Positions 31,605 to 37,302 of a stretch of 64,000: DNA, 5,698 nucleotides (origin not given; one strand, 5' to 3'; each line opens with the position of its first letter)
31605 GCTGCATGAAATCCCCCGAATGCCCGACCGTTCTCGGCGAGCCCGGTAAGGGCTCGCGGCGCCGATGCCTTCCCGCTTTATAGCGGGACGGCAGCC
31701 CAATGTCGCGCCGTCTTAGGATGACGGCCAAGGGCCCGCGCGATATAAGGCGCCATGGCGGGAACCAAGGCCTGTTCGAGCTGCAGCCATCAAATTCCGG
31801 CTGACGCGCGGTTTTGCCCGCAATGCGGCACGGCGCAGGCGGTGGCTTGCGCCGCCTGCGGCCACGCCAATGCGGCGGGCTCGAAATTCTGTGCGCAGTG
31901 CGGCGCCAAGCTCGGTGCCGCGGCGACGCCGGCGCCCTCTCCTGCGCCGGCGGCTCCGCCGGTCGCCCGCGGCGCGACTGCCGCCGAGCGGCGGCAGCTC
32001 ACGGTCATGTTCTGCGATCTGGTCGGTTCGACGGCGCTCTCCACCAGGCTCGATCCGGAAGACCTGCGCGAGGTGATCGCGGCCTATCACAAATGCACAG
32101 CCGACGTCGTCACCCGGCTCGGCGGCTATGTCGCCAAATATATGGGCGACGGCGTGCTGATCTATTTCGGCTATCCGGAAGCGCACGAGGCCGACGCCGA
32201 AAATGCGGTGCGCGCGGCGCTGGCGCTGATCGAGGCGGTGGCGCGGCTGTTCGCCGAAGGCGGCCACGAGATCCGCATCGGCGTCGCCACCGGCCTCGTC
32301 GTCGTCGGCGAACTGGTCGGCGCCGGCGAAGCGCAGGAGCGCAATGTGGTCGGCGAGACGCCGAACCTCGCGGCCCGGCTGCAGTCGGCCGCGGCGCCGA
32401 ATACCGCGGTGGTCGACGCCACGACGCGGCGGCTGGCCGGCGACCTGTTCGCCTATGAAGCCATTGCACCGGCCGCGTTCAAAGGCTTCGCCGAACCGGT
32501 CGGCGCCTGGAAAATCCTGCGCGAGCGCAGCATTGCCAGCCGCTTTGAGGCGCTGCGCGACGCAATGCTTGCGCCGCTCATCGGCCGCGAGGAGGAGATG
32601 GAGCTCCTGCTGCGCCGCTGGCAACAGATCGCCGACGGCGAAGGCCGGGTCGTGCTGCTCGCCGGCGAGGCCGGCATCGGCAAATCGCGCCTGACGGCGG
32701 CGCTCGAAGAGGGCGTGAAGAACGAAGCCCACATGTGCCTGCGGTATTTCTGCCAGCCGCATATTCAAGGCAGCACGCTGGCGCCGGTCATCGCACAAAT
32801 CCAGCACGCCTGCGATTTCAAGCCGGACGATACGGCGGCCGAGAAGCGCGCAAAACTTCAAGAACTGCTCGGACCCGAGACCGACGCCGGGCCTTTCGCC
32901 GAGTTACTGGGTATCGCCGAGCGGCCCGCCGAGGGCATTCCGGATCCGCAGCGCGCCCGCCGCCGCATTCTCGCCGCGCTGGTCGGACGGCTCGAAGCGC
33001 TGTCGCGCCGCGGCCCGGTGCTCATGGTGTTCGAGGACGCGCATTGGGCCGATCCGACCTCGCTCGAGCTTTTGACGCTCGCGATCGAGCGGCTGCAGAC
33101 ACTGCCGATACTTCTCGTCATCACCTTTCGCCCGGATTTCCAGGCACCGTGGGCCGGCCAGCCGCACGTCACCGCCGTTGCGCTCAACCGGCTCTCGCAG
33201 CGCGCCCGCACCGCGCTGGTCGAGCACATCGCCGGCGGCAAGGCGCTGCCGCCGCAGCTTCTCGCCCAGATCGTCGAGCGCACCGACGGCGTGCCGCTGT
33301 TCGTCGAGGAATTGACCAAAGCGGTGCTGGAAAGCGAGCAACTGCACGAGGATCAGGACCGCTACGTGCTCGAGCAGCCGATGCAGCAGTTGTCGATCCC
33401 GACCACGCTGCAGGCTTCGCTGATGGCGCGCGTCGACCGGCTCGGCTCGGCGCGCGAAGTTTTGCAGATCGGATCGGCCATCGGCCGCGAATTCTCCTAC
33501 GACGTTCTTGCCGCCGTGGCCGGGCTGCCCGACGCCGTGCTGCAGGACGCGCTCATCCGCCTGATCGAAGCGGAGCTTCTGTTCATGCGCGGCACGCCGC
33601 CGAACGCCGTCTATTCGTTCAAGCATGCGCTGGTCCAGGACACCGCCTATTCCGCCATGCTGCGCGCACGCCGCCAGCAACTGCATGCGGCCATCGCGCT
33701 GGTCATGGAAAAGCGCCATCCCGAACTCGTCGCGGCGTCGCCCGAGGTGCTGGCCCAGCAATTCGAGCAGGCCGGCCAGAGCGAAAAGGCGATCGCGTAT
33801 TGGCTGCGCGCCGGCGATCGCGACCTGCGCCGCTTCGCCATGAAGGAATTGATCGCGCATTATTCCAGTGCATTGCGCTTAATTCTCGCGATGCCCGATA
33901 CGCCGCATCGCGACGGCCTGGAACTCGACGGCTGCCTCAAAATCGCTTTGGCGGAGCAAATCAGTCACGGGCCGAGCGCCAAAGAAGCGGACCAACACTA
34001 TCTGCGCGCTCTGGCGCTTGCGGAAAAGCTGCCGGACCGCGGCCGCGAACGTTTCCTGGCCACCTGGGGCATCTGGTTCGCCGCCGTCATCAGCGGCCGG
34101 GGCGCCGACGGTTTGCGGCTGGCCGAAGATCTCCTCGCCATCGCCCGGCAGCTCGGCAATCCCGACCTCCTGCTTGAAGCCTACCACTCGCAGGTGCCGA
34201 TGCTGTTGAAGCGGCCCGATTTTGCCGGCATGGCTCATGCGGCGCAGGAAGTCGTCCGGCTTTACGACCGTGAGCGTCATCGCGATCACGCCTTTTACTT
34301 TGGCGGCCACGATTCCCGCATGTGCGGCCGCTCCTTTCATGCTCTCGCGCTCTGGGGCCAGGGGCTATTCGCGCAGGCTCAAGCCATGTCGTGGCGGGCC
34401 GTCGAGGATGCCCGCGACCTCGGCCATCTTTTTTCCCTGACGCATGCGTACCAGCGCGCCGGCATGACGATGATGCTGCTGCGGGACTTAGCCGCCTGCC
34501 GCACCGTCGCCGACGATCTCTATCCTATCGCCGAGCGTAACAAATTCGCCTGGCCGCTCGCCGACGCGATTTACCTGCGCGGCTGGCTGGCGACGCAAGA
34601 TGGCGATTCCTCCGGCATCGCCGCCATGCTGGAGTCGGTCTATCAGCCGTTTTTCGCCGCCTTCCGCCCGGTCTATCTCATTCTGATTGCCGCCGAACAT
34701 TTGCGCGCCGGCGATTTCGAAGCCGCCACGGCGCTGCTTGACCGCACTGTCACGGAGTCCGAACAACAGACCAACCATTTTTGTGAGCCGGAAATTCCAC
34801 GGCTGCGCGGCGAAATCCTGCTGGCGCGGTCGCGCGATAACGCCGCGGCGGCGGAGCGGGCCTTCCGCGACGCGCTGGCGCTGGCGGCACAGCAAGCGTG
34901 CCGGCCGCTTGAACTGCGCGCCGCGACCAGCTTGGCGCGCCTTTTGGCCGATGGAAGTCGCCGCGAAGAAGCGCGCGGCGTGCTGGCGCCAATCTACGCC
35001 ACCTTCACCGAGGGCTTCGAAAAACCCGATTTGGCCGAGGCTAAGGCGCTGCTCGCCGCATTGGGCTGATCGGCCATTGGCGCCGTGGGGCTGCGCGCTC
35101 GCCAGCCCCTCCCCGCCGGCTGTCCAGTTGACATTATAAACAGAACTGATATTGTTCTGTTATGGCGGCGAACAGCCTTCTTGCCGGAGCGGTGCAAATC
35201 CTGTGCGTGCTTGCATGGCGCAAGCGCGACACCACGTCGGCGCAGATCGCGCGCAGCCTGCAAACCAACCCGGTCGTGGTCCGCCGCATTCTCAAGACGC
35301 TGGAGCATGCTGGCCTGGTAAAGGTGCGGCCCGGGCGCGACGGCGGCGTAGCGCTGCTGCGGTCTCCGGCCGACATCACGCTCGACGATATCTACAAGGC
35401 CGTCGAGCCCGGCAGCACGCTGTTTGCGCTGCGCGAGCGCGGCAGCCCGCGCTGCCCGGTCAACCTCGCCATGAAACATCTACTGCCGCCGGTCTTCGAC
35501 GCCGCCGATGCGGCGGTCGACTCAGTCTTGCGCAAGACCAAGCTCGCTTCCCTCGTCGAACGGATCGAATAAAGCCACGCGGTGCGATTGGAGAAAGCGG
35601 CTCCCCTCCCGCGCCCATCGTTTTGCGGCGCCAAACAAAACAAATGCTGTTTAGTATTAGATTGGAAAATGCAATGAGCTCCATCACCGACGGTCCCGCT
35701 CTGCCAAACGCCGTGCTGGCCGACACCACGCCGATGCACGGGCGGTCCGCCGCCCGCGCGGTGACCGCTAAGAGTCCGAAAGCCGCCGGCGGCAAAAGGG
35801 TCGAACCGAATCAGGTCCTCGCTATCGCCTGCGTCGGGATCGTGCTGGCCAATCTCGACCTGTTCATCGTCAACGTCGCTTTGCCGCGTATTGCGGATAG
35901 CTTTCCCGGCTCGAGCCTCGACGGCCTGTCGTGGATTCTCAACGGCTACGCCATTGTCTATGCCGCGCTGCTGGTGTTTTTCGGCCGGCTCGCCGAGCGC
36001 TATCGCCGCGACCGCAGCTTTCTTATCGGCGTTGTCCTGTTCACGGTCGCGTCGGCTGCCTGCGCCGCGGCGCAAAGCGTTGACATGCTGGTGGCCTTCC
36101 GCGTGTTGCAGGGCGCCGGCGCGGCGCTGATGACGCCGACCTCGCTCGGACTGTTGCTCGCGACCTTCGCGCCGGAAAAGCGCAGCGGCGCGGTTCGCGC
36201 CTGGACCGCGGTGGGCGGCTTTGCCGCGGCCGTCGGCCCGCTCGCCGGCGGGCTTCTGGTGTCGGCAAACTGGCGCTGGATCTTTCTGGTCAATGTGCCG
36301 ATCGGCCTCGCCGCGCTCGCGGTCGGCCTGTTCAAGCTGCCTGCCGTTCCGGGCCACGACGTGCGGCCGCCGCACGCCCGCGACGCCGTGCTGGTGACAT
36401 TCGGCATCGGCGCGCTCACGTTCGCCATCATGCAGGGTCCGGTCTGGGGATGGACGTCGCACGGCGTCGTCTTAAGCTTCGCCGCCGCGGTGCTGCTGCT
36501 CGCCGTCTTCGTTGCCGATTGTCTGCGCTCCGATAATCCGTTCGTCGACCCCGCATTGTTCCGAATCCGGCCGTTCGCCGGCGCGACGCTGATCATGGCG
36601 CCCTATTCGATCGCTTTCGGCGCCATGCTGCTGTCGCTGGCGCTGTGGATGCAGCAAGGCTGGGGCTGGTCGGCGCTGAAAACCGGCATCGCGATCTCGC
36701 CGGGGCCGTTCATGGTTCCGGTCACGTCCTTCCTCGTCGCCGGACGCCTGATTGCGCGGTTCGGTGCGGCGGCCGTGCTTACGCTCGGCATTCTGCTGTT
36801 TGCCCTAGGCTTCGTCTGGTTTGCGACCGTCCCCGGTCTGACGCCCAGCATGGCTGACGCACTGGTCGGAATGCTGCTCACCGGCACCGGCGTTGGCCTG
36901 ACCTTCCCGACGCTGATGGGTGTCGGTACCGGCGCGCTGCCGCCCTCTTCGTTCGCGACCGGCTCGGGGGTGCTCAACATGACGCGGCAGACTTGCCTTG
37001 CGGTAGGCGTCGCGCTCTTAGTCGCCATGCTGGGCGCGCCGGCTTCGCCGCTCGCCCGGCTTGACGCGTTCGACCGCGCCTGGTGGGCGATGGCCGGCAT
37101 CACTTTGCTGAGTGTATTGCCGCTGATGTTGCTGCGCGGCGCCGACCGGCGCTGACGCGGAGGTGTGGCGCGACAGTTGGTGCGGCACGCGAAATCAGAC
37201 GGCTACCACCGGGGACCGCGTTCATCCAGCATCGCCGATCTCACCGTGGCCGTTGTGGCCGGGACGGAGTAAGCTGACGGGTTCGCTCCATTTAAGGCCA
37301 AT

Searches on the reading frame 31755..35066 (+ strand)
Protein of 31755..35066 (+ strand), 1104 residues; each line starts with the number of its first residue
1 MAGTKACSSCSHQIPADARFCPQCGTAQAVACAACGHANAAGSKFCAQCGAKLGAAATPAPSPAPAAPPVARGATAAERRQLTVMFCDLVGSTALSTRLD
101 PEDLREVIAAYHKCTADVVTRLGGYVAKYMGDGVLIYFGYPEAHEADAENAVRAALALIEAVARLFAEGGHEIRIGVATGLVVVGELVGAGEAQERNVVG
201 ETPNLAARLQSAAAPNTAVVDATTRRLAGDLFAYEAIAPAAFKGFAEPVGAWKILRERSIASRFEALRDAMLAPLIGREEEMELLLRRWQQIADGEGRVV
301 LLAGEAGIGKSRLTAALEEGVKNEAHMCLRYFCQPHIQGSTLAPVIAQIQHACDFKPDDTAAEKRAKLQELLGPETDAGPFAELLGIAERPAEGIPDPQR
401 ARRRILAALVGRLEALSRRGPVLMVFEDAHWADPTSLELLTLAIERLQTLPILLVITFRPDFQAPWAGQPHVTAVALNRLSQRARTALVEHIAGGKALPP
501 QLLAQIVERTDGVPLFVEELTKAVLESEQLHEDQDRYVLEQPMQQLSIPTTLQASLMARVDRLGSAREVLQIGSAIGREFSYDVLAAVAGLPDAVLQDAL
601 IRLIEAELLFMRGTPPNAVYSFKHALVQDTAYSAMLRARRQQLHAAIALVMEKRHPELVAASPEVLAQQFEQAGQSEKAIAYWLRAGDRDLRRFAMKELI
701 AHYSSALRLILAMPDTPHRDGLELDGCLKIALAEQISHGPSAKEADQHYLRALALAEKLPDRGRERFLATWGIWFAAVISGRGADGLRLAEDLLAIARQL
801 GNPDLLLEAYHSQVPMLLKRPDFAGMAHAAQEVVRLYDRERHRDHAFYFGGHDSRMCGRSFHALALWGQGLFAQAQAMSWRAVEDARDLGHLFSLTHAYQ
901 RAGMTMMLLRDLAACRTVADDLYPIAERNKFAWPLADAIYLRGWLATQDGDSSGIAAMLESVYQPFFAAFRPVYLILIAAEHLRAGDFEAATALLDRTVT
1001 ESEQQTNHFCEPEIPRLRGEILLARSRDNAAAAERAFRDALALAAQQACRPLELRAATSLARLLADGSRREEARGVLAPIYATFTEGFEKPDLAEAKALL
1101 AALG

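Call 75: search_protein_families(library=pfam, proteins=[window:31755-35066:+], max_evalue=0.00001)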
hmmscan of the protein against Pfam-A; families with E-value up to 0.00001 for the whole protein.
window:31755-35066:+ (1104 aa): 5 families
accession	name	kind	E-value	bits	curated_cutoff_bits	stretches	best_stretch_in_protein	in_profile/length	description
PF13191.12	AAA_16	-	4e-23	83.2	32.6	1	274-455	1-167/167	AAA ATPase domain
PF00211.25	Guanylate_cyc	-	3.4e-18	66.3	21.9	1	79-244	6-172/183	Adenylate and Guanylate cyclase catalytic domain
PF13240.11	Zn_Ribbon_1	-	1.1e-10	41.4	25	1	7-26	2-21/23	zinc-ribbon domain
PF12773.13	DZR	-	5.2e-10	39.8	27.3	1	7-50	1-45/45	Double zinc ribbon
PF13248.11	Zn_ribbon_3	-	4.8e-06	26.3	27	0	30-53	3-26/26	zinc-ribbon domain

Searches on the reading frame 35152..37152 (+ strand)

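Call 75: search_protein_families(library=pfam, proteins=[window:35152-37152:+], max_evalue=0.00001)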
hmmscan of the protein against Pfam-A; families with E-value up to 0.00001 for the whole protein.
window:35152-37152:+ (667 aa): 1 family
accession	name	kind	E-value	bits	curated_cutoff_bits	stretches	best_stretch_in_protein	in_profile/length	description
PF07690.21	MFS_1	-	1.1e-40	140.1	33.4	1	227-619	2-346/347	Major Facilitator Superfamily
